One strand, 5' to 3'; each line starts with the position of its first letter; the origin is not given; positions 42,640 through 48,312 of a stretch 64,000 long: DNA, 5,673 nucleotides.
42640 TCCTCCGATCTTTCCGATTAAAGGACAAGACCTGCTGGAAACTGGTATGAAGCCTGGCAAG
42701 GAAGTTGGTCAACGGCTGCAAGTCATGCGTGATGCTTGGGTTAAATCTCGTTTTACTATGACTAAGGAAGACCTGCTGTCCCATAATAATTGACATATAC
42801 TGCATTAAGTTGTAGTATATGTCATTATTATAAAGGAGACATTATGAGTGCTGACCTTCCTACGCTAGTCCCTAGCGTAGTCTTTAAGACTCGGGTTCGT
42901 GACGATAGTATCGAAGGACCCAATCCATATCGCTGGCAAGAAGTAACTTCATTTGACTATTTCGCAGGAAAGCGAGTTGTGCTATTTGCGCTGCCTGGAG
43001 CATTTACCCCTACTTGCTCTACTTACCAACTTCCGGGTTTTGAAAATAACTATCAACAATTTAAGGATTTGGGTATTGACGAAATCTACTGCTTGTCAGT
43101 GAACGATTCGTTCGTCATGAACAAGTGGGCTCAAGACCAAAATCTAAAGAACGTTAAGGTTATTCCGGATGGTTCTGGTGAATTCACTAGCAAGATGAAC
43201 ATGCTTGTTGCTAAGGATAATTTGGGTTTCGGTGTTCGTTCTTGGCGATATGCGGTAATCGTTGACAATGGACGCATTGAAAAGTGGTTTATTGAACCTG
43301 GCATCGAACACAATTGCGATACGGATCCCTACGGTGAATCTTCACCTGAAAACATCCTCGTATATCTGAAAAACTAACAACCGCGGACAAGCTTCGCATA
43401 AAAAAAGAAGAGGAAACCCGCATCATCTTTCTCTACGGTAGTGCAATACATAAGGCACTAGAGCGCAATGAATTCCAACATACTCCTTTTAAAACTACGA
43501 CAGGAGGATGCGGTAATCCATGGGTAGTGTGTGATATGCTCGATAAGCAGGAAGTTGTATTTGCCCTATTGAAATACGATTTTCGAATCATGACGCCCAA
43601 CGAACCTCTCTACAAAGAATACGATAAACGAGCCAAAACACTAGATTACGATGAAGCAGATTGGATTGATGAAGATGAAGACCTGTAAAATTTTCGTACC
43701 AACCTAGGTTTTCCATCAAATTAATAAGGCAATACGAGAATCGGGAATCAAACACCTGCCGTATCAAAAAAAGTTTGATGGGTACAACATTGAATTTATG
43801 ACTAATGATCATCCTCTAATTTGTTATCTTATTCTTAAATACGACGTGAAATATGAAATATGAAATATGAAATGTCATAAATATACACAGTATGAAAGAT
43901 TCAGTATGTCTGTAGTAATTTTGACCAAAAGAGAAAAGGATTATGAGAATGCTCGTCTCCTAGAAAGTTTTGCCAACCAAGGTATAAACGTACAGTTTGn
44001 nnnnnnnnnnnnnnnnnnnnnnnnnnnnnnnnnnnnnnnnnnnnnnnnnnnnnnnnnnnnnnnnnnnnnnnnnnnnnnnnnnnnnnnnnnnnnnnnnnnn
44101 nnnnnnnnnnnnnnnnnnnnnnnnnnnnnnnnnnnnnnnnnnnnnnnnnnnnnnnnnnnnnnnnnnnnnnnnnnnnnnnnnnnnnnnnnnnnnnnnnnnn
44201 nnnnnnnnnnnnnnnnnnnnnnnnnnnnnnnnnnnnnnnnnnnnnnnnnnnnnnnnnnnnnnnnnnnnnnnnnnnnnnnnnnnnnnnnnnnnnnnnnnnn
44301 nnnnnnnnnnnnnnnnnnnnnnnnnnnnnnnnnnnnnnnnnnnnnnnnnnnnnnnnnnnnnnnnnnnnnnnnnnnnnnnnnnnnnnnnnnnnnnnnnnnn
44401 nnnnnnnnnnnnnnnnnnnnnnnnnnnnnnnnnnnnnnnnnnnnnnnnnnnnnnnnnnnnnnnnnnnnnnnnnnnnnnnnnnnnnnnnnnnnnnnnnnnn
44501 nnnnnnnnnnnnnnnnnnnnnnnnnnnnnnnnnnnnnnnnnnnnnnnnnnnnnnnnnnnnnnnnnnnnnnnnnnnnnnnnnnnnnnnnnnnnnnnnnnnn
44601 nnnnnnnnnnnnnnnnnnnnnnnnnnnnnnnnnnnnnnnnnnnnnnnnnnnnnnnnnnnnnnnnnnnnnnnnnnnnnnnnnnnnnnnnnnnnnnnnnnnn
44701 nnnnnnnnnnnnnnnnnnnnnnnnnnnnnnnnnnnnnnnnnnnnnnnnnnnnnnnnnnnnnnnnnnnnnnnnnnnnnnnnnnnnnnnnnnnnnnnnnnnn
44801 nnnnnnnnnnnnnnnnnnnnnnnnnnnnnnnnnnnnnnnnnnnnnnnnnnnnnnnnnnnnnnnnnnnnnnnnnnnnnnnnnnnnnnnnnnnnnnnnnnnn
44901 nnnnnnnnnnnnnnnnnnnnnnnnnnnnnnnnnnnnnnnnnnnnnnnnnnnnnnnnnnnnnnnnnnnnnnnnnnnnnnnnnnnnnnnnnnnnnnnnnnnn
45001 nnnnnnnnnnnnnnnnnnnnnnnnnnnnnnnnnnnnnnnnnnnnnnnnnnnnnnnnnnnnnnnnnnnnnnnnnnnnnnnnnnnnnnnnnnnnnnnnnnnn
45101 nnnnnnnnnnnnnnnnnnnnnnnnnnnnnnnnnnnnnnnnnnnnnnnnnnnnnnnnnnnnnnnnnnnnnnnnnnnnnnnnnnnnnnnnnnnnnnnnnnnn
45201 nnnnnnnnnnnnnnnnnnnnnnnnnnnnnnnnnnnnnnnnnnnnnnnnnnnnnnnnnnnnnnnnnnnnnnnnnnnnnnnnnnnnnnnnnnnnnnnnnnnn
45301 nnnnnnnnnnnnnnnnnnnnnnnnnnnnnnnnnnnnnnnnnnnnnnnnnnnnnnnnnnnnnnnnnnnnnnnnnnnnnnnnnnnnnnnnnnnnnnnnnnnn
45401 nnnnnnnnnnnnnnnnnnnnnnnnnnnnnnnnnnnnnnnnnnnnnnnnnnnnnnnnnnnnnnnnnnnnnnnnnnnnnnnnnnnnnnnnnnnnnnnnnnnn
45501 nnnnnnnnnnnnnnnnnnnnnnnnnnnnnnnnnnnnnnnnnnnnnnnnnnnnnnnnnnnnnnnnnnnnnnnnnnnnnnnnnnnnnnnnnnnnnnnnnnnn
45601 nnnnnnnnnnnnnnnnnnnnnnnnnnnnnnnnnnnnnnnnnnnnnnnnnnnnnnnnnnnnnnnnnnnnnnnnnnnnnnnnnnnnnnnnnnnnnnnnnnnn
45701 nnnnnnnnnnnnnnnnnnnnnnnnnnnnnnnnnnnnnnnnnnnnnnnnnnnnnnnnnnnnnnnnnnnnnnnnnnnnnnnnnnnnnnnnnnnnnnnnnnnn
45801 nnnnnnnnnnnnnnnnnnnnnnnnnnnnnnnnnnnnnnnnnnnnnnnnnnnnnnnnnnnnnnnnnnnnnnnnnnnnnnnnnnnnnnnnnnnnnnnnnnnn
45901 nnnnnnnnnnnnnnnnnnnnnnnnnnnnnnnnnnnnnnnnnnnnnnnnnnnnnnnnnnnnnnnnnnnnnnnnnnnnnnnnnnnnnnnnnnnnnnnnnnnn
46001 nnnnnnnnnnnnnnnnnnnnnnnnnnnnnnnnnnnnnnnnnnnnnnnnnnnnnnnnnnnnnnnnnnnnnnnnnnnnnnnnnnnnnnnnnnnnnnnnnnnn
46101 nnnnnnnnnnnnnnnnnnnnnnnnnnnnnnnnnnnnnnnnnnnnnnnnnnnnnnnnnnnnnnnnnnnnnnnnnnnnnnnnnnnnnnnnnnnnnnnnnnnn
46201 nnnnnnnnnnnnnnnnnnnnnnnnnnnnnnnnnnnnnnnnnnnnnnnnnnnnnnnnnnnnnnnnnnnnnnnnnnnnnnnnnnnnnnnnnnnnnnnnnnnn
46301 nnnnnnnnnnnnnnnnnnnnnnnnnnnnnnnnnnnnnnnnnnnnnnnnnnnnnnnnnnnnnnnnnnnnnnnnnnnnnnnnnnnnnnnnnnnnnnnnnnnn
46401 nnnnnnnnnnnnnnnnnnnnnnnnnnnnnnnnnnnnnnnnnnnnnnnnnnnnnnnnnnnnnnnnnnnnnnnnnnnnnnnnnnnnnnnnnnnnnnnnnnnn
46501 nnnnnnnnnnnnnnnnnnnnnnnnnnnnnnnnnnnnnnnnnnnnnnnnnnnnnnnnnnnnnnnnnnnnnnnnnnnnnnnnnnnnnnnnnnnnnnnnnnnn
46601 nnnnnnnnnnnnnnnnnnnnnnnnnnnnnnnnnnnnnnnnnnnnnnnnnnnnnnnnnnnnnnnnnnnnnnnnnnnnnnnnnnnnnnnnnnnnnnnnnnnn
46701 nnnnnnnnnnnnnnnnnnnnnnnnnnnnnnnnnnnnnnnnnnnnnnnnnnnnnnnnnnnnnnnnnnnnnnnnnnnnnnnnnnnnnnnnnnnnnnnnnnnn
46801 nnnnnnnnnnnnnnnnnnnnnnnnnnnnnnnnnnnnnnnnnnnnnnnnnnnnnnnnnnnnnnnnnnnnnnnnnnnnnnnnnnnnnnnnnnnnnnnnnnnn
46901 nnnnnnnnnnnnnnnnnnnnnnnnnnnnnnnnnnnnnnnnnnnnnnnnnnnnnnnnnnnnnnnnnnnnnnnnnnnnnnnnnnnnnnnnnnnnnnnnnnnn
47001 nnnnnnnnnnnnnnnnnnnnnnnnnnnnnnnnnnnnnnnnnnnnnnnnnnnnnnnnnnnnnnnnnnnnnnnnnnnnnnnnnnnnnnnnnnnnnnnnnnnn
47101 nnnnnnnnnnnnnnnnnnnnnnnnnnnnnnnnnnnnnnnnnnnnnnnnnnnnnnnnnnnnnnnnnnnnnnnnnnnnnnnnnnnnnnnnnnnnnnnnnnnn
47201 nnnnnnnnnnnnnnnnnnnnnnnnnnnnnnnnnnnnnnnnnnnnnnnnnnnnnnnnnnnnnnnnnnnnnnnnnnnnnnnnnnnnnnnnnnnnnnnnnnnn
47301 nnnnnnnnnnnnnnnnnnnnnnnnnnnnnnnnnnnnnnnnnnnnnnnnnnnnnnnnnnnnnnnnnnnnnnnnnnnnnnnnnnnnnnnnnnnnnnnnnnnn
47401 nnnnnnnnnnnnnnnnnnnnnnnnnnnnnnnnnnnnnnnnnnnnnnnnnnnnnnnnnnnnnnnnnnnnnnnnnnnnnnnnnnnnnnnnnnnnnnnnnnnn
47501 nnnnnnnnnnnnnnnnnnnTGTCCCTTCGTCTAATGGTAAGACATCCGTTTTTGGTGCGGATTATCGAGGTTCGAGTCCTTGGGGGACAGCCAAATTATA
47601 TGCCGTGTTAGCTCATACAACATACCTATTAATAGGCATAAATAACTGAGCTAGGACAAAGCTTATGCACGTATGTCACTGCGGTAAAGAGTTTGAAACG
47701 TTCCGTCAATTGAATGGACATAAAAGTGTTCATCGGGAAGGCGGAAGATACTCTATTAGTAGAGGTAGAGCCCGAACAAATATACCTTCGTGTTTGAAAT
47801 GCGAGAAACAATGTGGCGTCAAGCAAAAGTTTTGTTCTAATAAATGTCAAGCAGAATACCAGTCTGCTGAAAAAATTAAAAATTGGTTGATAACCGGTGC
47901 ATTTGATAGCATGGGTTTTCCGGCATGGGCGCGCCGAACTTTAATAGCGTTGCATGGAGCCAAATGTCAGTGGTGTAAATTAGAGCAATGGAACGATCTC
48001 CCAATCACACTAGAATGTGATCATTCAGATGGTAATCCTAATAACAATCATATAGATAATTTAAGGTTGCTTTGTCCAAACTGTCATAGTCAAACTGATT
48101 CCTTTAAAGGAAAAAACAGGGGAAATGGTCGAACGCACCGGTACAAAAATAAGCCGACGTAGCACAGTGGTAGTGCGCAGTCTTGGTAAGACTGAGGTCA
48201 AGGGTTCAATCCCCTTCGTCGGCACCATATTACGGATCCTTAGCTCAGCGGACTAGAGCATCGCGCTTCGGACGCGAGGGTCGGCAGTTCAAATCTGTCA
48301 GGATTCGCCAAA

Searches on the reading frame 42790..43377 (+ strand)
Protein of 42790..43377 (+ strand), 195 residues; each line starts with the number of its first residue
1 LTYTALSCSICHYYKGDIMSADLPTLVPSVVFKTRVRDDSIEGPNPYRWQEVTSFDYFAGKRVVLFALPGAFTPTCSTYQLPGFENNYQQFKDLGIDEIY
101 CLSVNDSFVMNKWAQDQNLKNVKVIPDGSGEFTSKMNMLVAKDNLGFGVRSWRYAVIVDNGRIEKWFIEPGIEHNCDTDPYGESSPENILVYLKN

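Call 45: search_protein_families(library=pfam, proteins=[window:42790-43377:+], max_evalue=1)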
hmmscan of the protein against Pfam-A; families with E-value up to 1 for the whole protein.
window:42790-43377:+ (195 aa): 2 families
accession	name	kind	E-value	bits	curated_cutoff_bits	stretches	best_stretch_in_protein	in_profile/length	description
PF08534.16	Redoxin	-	2.4e-27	96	26.6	1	51-174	20-139/148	Redoxin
PF00578.27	AhpC-TSA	-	2.7e-14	53.6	26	1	49-163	15-121/124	AhpC/TSA family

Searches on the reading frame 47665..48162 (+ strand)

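Call 92: search_protein_families(library=phrogs, proteins=[window:47665-48162:+], max_evalue=0.001)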
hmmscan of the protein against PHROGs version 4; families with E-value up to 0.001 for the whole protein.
window:47665-48162:+ (165 aa): 8 families
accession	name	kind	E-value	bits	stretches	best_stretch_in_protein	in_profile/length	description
phrog_10822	-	DNA, RNA and nucleotide metabolism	6.3e-22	79.4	1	94-158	96-161/245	HNH endonuclease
phrog_14736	-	DNA, RNA and nucleotide metabolism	1.1e-21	78.5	1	98-161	32-94/202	HNH endonuclease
phrog_1271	-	DNA, RNA and nucleotide metabolism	4.2e-17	63.6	1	4-154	181-325/361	HNH endonuclease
phrog_5956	-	DNA, RNA and nucleotide metabolism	9.3e-07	29.6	1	86-151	47-114/138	HNH endonuclease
phrog_333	-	DNA, RNA and nucleotide metabolism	1.3e-05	26.4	1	88-155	21-89/138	HNH endonuclease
phrog_7545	-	DNA, RNA and nucleotide metabolism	0.00035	21.8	1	113-151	101-139/160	HNH endonuclease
phrog_119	-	DNA, RNA and nucleotide metabolism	0.00053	19.9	1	77-155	183-265/443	HNH endonuclease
phrog_23051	-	unknown function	0.00084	20.3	1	36-79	25-68/246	-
